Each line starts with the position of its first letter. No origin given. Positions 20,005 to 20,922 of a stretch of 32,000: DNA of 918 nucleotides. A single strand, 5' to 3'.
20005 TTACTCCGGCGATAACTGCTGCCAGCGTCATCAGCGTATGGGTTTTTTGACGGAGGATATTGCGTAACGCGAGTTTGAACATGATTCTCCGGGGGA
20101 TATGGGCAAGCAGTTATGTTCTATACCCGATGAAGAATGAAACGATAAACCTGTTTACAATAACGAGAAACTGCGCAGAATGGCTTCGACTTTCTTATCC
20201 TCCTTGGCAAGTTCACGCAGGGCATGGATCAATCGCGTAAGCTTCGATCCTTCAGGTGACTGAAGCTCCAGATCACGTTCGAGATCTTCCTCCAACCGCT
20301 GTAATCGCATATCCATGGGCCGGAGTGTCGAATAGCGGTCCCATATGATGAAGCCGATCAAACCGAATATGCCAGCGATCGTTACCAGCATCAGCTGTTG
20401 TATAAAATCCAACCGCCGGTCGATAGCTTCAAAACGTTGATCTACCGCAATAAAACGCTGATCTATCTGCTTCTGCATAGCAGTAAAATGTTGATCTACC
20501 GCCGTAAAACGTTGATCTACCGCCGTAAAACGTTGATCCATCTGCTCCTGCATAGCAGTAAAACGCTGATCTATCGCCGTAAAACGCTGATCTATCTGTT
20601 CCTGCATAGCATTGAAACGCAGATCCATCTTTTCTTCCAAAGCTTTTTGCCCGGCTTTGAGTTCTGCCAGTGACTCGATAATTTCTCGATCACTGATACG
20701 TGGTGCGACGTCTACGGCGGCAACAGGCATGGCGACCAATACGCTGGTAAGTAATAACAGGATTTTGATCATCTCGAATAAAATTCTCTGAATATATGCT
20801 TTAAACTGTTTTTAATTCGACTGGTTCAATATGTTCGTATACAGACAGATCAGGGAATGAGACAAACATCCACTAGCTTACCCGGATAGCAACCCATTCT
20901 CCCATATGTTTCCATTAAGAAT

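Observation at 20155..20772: Tandem heptad/hendecad repeat coiled-coil membrane protein wedged between the two permease genes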

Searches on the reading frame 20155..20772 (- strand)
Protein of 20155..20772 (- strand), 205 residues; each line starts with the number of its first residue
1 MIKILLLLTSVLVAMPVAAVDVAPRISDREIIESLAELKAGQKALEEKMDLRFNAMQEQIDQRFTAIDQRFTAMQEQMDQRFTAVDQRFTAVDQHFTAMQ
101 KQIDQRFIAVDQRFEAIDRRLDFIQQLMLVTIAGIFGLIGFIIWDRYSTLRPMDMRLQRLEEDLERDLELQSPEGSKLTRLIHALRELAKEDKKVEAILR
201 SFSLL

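Call 5: search_protein_families(library=pfam, proteins=[window:20155-20772:-], max_evalue=1)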
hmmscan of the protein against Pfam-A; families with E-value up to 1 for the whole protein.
window:20155-20772:- (205 aa): 26 families (the best 25 are shown)
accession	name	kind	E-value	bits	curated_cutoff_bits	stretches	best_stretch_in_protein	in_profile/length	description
PF17072.10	Spike_torovirin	-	0.00048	18.7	35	1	48-122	881-958/1272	Torovirinae spike glycoprotein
PF04513.17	Baculo_PEP_C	-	0.0035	17.8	38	1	71-122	29-77/140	Baculovirus polyhedron envelope protein, PEP, C terminus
PF01601.21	CoV_S2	-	0.0052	15.9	40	1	52-126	214-277/521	Coronavirus spike glycoprotein S2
PF14362.11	DUF4407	-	0.006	16.3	31.3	1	28-196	106-260/297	Domain of unknown function (DUF4407)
PF11101.13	DUF2884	-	0.01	15.9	30.6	1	65-193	78-213/228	Protein of unknown function (DUF2884)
PF24583.1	DUF7610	-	0.012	16.3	27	1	111-165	26-73/79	Domain of unknown function (DUF7610)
PF07889.17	DUF1664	-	0.018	15.5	34.6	1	57-127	43-109/124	Protein of unknown function (DUF1664)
PF09763.15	Sec3_CC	-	0.036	14.3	27.1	1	44-104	3-66/133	Exocyst complex component Sec3, coiled-coil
PF02601.20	Exonuc_VII_L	-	0.036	14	35.9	1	35-174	142-258/315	Exonuclease VII, large subunit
PF05929.16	Phage_GPO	-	0.046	13.8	33.6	1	49-117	161-226/268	Phage capsid scaffolding protein (GPO) serine peptidase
PF16282.11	SANT_DAMP1_like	-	0.052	14.2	29.1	0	56-82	40-72/80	SANT/Myb-like domain of DAMP1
PF05531.17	NPV_P10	-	0.058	14.3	29.8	0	82-104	37-59/75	Nucleopolyhedrovirus P10 protein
PF01519.22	DUF16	-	0.18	12.8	40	0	53-122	25-100/104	Protein of unknown function DUF16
PF23991.1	DUF7310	-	0.26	12.3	40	1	79-122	2-47/83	Coiled-coil region of unknown function (DUF7310)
PF11304.13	DUF3106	-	0.41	11.6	24.3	1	37-94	3-60/104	Protein of unknown function (DUF3106)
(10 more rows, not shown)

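Call 6: search_protein_families(library=ncbifam, proteins=[window:20155-20772:-], max_evalue=0.01)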
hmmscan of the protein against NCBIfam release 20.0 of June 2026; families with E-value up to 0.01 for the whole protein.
window:20155-20772:- (205 aa): 2 families
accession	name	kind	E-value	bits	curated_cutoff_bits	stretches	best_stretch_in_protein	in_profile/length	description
NF033916.0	antiphage_ZorA_3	subfamily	0.0017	17.4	250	1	23-126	271-372/509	anti-phage ZorAB system protein ZorA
NF048001.1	GTP_morpho_1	equivalog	0.0064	16.3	50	0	87-138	6-57/70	GTA head formation protein, RCAP_rcc01685 family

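Call 7: find_homologous_proteins(query=window:20155-20772:-, max_evalue=0.001)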
Query window:20155-20772:- (205 aa): 765 proteins with E <= 0.001 among 1189 candidates; the best 120 are listed.
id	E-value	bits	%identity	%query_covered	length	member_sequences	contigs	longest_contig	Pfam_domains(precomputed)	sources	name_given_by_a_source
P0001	6.4e-122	422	93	100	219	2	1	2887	-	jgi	-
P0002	1.7e-120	417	100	100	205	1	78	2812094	-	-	-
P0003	5.7e-120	416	100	100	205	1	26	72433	-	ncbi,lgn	-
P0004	7.2e-120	415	100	100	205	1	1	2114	-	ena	-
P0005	3.5e-119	413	99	100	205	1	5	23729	-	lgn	-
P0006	7.0e-119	412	99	100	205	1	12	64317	-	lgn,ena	-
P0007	2.8e-113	394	75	100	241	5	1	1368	-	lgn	-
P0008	3.2e-113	394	76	100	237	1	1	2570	-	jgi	-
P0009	1.3e-112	392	97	100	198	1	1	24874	-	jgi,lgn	-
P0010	2.4e-112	391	96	100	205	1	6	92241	-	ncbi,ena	-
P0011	3.6e-112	390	97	100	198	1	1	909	-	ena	-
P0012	7.6e-112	389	95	100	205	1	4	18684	-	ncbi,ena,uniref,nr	ncbi:MAG TPA: hypothetical protein PLI91_08010 [Nitrosomonas europaea]|uniref:hypothetical protein n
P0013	8.0e-112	389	95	100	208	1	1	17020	-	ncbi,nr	ncbi:MAG TPA: hypothetical protein PK666_08025, partial [Nitrosomonas europaea]|nr:hypothetical prot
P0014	8.0e-112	389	74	100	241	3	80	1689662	-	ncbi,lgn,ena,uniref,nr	ncbi:hypothetical protein [Nitrosomonas sp.]|uniref:hypothetical protein n=1 Tax=Nitrosomonas sp. Ta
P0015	8.7e-112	389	95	100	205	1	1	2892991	-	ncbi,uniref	ncbi:hypothetical protein ABHF54_11245 [Nitrosomonas europaea]|uniref:hypothetical protein n=1 Tax=N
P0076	2.3e-79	283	68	100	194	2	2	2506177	-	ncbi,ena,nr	ncbi:MAG: hypothetical protein IPG31_11695 [Nitrosomonas sp.]|nr:hypothetical protein [Nitrosomonas 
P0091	3.8e-74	266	65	98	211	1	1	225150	-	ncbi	ncbi:hypothetical protein JCM13664_06570 [Methylothermus subterraneus]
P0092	4.6e-74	266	68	100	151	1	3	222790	-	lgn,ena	-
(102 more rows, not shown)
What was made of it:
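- Checked: There are 765 homologues at E<=1e-3 (call 7).
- Family size: 765 homologues at E<=1e-3 (call 7).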

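Call 11: find_encoding_contigs(protein=P0091, flank=8000, max_places=3)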
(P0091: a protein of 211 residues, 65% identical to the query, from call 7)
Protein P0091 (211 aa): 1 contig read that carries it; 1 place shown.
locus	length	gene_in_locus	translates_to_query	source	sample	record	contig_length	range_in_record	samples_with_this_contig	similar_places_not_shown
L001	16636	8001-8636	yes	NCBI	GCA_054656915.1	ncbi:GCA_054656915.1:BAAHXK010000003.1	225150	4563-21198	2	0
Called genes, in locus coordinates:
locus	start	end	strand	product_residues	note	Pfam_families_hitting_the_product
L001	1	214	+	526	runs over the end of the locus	PF03065:Glyco_hydro_57, PF09210:BE_C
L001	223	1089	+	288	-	PF00248:Aldo_ket_red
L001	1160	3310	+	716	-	PF09335:VTT_dom, PF01262:AlaDh_PNT_C (faint), PF01134:GIDA, PF01266:DAO (faint), PF07992:Pyr_redox_2, PF13738:Pyr_redox_3 (weak), PF00070:Pyr_redox, PF02852:Pyr_redox_dim, +3 more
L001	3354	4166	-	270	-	PF08450:SGL (faint), PF01436:NHL (weak)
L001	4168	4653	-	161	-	-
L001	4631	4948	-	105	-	PF00403:HMA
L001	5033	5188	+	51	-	-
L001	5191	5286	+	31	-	PF07731:Cu-oxidase_2 (weak)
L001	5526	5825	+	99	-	PF07119:DUF1375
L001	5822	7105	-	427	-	PF00111:Fer2, PF00970:FAD_binding_6 (faint), PF00175:NAD_binding_1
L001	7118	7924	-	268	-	PF04205:FMN_bind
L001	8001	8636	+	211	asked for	-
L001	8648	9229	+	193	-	PF05685:Uma2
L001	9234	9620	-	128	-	PF07963:N_methyl, PF16732:ComP_DUS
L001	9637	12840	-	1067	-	PF05567:T4P_PilY1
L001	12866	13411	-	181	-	PF14341:PilX_N, PF13681:PilX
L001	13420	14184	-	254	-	PF07963:N_methyl (weak), PF16074:PilW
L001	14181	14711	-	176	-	PF07963:N_methyl (weak), PF22150:Tt1218-like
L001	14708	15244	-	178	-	PF07963:N_methyl, PF12019:GspH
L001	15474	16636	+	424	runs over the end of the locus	-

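Call 12: find_encoding_contigs(protein=P0076, flank=8000, max_places=3)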
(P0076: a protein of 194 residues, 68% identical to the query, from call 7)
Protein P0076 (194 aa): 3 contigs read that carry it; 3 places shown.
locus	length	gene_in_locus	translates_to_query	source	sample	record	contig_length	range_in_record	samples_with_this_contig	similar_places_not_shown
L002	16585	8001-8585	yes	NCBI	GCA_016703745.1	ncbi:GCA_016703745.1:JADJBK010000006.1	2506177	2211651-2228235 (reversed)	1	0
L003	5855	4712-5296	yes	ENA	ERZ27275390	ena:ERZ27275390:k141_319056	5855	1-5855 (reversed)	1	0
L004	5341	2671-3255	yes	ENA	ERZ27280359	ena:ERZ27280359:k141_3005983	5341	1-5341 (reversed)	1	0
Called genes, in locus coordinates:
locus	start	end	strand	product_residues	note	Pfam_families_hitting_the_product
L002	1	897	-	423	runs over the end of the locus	PF03283:PAE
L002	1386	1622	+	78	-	PF04014:MazE_antitoxin (weak)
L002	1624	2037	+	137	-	PF01850:PIN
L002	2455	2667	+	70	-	-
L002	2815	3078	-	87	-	PF05016:ParE_toxin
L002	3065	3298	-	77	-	PF22180:RH3_dom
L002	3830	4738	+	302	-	PF07589:PEP_exosort_dom (weak)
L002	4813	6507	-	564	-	PF01565:FAD_binding_4, PF02913:FAD-oxidase_C (faint)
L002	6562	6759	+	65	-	-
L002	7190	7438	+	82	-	PF04014:MazE_antitoxin, PF15937:PrlF_antitoxin (weak)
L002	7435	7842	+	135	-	PF01850:PIN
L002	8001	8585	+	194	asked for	-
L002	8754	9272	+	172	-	-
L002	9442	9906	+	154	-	-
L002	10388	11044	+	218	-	-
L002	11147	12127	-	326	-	PF05598:DUF772, PF01609:DDE_Tnp_1, PF13359:DDE_Tnp_4 (weak), PF13612:DDE_Tnp_1_3 (weak)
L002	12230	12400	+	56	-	PF07589:PEP_exosort_dom (weak)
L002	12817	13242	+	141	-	PF00334:NDK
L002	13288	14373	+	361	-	PF21016:RlmN_N, PF04055:Radical_SAM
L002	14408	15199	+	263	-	PF23914:TPR_CcmH_CycH (faint), PF00515:TPR_1 (faint), PF07719:TPR_2 (faint), PF13424:TPR_12 (faint), PF13428:TPR_14 (faint), PF13431:TPR_17 (faint), PF13432:TPR_16 (weak), PF14559:TPR_19 (weak), +3 more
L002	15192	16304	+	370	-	PF13413:HTH_25, PF13464:RodZ_C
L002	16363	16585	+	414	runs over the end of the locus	PF04551:GcpE, PF26540:GcpE_C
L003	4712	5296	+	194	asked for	-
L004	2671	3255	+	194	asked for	-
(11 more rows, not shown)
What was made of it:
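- Tandem copies lie next to MazE-PIN and ParE modules and a transposase in L002 (call 12), and next to a Uma2 nuclease in L001 (call 11).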

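Call 15: find_related_loci(query=A1, collection=genome_contigs, flank=6000)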
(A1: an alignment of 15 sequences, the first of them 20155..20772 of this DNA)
Query A1 (205 aa) in genome_contigs; peptide patterns used: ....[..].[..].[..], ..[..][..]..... (x = any residue, [..] = any of these).
419 stretches matched a pattern; 85 encode a relative of the query (tblastn E <= 1e-3); the best 80 are kept; 78 distinct loci.
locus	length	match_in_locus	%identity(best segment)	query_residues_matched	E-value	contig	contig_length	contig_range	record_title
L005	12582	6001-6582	90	1-205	5e-114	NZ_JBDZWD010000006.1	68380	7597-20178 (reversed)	MAG: Nitrosomonas sp. isolate PE_soil1 NODE_62_length_68380, whole genome shotgun sequence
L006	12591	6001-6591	85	1-205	2e-108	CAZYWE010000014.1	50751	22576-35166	MAG TPA_asm: uncultured Nitrosomonas sp. isolate SRP263991_co5_215 genome assembly, contig: NODE_1433_length_50751_cov_3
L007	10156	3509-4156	78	1-205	4e-104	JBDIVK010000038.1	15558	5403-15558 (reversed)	MAG: Nitrosomonas sp. isolate Bin_1 NODE_1412_length_15558_cov_239.253127, whole genome shotgun sequence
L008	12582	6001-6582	67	2-205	3e-84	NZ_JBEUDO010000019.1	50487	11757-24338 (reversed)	Nitrosomonas sp. ANs5 19, whole genome shotgun sequence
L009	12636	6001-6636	63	1-205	6e-83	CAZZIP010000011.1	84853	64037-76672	MAG TPA_asm: uncultured Methylococcales bacterium isolate binchicken_co30_122 genome assembly, contig: NODE_321_length_8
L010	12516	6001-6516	64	2-205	4e-77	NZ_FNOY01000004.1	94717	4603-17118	Nitrosomonas halophila strain Nm1, whole genome shotgun sequence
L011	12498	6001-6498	63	1-205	8e-74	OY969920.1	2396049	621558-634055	MAG: uncultured beta proteobacterium isolate MFD04716.bin.c.2 genome assembly, chromosome: 1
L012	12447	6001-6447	69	1-200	4e-73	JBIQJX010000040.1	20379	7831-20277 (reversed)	MAG: Nitrosomonas sp. isolate mag.112f NODE_3295_length_20379, whole genome shotgun sequence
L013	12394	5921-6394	58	5-205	6e-72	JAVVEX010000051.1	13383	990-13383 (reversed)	MAG: Nitrosomonas sp. isolate TamC13-32 NODE_51_length_13383_cov_4.609424, whole genome shotgun sequence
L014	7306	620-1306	50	4-205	1e-69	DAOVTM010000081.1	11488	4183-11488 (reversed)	MAG TPA_asm: Desulfobulbaceae bacterium isolate CSMAG_1653 CSMAG_1653_k141_1658657_length_11488_cov_134.1908, whole geno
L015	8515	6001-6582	54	2-205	5e-68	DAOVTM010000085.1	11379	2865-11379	MAG TPA_asm: Desulfobulbaceae bacterium isolate CSMAG_1653 CSMAG_1653_k141_3018417_length_11379_cov_14.0000, whole genom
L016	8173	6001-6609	53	19-205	3e-60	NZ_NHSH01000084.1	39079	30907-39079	Halochromatium roseum strain DSM 18859 scaffold0084, whole genome shotgun sequence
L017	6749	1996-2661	49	2-205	8e-58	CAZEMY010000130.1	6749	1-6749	MAG TPA_asm: uncultured Desulfobulbaceae bacterium isolate SRP345593_co1_94 genome assembly, contig: NODE_5209_length_67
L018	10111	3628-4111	90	1-205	1e-67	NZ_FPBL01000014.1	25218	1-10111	Nitrosomonas eutropha strain Nm24, whole genome shotgun sequence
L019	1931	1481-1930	66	1-136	1e-55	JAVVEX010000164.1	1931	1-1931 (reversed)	MAG: Nitrosomonas sp. isolate TamC13-32 NODE_164_length_1931_cov_4.818231, whole genome shotgun sequence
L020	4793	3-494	48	10-205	2e-52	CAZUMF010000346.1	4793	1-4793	MAG TPA_asm: uncultured Desulfohalobiaceae bacterium isolate binchicken_co77_81 genome assembly, contig: NODE_18154_leng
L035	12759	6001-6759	33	4-205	3e-40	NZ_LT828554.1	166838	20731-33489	Desulfamplus magnetovallimortis isolate PRJEB14757, whole genome shotgun sequence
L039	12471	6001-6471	41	13-205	2e-38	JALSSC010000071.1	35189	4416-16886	MAG: Chromatiaceae bacterium isolate 356-308_metabat2_scaf2bin.026 356-308_scaffold_642_c1, whole genome shotgun sequenc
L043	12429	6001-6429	39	4-205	5e-36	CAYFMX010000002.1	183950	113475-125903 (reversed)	MAG TPA_asm: uncultured Piscirickettsiaceae bacterium isolate ERP019367_co2_103 genome assembly, contig: NODE_79_length_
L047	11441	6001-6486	37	19-205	9e-33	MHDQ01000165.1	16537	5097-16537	MAG: Nitrospinae bacterium RIFCSPLOWO2_12_FULL_45_22 rifcsplowo2_12_scaffold_28555, whole genome shotgun sequence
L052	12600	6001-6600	33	4-205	2e-28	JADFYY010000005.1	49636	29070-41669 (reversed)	MAG: Magnetococcales bacterium isolate nHA1bin2 nHA1_bin2_NODE_5_length_49636_cov_7.383240, whole genome shotgun sequenc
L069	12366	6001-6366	40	3-205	7e-15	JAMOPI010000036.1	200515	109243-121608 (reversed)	MAG: Candidatus Desulfofervidaceae bacterium isolate 4559-240_metabat1_scaf2bin.031 4559-240_scaffold_8_c1, whole genome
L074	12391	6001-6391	45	6-175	4e-12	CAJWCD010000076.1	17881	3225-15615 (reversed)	MAG TPA_asm: uncultured proteobacterium isolate ERR599008_bin.120_MetaBAT_v2.12.1_MAG genome assembly, contig: NODE_3307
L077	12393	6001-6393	29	19-205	4e-11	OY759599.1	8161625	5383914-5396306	MAG: Desulfatiglandales bacterium isolate ef928343-fb2c-4ac1-bd77-a4af7a033044 genome assembly, chromosome: 1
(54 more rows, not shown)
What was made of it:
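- Taxonomic spread: 78 genome loci across Nitrosomonas, Methylococcales, Chromatiaceae, Desulfobacterota, Magnetococcales, Nitrospinota, Brocadiaceae and others (call 15). This last point rests on general knowledge plus the titles in call 15. Distribution is patchy across phyla, with 45-65% identity between beta-, gamma- and deltaproteobacterial copies (call 15).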

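Call 18: search_protein_representatives(protein=P0092)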
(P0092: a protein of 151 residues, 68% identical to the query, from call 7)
Query: 151 residues. Proteins with E-value up to 0.001 (for the whole library): 1022; up to 1e-10: 261; up to 1e-30: 27. The best 150 are listed.
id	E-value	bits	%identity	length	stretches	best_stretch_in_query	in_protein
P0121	9.5e-51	187.6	58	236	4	54-151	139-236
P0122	2.3e-47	176.6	61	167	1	8-151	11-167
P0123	8.8e-47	174.7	57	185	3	44-151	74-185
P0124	9.3e-43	161.7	57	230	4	50-151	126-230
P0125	8.2e-42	158.6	52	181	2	45-151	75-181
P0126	1.3e-41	158.0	53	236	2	45-151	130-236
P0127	1.4e-41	157.9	73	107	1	54-151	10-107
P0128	2.2e-41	157.2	52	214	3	45-150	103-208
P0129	2.1e-40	154.0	54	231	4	49-151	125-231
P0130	7.8e-40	152.2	52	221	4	44-151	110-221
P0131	9.0e-40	152.0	56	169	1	3-151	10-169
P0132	9.3e-39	148.7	49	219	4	44-151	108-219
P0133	5.0e-37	143.1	56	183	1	5-151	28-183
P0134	5.5e-36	139.8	50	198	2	48-151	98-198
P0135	4.2e-35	136.9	45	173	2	43-151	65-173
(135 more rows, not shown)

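Call 20: search_protein_families(library=padloc, proteins=[window:20155-20772:-, P0092, P0091], max_evalue=0.1)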
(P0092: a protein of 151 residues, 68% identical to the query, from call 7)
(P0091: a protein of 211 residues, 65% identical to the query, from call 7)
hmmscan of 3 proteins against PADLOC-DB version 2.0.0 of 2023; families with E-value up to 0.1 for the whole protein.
window:20155-20772:- (205 aa): 4 families
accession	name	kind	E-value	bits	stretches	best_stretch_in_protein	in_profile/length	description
PDLC01177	CorA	-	6e-05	21.2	1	58-147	17-100/117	CorA-like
PDLC03842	LeoB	-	0.05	10.5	1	30-106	281-358/568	-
PDLC04634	PDC-M40C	-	0.051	11.2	1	31-126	210-309/344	-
PDLC00328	PtuB1|PtuB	-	0.073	10.6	0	38-113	214-289/295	Unknown function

P0092 (151 aa): 1 family
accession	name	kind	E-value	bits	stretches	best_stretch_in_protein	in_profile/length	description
PDLC01177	CorA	-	0.039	12.1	1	69-93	76-100/117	CorA-like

P0091 (211 aa): 2 families
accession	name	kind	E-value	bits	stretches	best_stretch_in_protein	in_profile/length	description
PDLC01177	CorA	-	0.00046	18.3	1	69-152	18-99/117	CorA-like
PDLC00606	ZorA1|ZorA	-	0.04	10.3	1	34-84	520-569/636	MotA/ExbB/TolQ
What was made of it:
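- PADLOC gives only a weak CorA-like hit at 6e-5 over the coiled coil and TM (call 20).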

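Call 21: search_protein_families(library=phrogs, proteins=[window:20155-20772:-, P0092, P0091], max_evalue=0.1)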
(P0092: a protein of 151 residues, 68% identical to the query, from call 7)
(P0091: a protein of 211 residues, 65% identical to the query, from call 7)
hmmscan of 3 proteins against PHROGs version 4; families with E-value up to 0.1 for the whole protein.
window:20155-20772:- (205 aa): 19 families
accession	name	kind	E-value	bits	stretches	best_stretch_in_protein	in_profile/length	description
phrog_6701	-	unknown function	8.5e-11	42.9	2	29-100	45-122/169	-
phrog_15851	-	unknown function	2.5e-09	38.6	3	85-135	49-104/117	-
phrog_12015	-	unknown function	2.4e-06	28.3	1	56-126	92-161/165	-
phrog_18138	-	unknown function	3.4e-05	25.2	0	45-80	27-62/95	-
phrog_5553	-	unknown function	0.00054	21.2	1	28-91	2-67/114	-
phrog_20262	-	unknown function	0.00094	20.3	1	43-107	53-117/146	-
phrog_19849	-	unknown function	0.0035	18.8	1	55-127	7-79/99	-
phrog_451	-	unknown function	0.0036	17.4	1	43-143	9-106/461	-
phrog_2990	-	unknown function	0.0043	18.2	1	47-142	29-127/133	-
phrog_10030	-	tail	0.011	13.9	1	40-119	1238-1322/2105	tail length tape measure protein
phrog_73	-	head and packaging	0.016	15.9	1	47-109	169-233/287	head scaffolding protein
phrog_14448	-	unknown function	0.019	15.2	1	59-130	71-142/243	-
phrog_25947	-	other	0.02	16.3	1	74-126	3-55/79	hol-like chemotaxis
phrog_3899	-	unknown function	0.022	16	1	6-80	15-90/107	-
phrog_7158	-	unknown function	0.066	12.9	1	54-136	116-195/554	-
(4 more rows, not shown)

P0092 (151 aa): 4 families
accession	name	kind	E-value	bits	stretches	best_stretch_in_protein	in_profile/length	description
phrog_6701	-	unknown function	4.6e-05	24.2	1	29-74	45-94/169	-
phrog_25855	-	unknown function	0.015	16.3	1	28-84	74-131/136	-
phrog_18138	-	unknown function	0.038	15.4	0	71-113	8-45/95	-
phrog_5553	-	unknown function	0.068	14.4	0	32-72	13-56/114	-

P0091 (211 aa): 27 families (the best 25 are shown)
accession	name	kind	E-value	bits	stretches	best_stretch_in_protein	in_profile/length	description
phrog_12015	-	unknown function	6.4e-12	46.4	1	61-134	87-156/165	-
phrog_6701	-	unknown function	1.2e-10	42.4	1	29-128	42-126/169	-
phrog_15851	-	unknown function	2.4e-06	28.9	1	47-85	44-82/117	-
phrog_5553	-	unknown function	1.5e-05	26.2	1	92-132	16-70/114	-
phrog_2990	-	unknown function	0.00039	21.6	1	48-148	20-127/133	-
phrog_1009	-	unknown function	0.00067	20.7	0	37-90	35-94/103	-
phrog_20262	-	unknown function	0.0013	19.9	1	41-137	41-133/146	-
phrog_1193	-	other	0.0014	19.6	0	87-148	10-66/76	hemolysin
phrog_1863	-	unknown function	0.0022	18.9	1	74-127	39-95/97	-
phrog_5105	-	unknown function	0.012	16.7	0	40-128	55-141/159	-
phrog_1620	-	moron, auxiliary metabolic gene and host takeover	0.014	16.3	0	90-144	128-171/200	Hdf-like antirestriction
phrog_34730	-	unknown function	0.018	16.3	0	68-90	47-69/108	-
phrog_13479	-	tail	0.021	14.1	1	45-121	245-318/691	tail fiber protein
phrog_9415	-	unknown function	0.024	15.5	1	42-145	74-161/168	-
phrog_17426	-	tail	0.03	14.5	1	45-141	334-426/492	adhesin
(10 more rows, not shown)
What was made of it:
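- There are weak PHROG hits to families of unknown function, phrog_6701 at 8.5e-11 and phrog_12015 at 6e-12 (call 21).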

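Call 23: find_related_loci(query=A1, collection=viral_contigs, flank=6000)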
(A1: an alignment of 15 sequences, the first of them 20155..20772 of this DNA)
Query A1 (205 aa) in viral_contigs; peptide patterns used: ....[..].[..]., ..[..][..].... (x = any residue, [..] = any of these).
116 stretches matched a pattern, but none encodes a relative of the query by tblastn (E <= 1e-3).
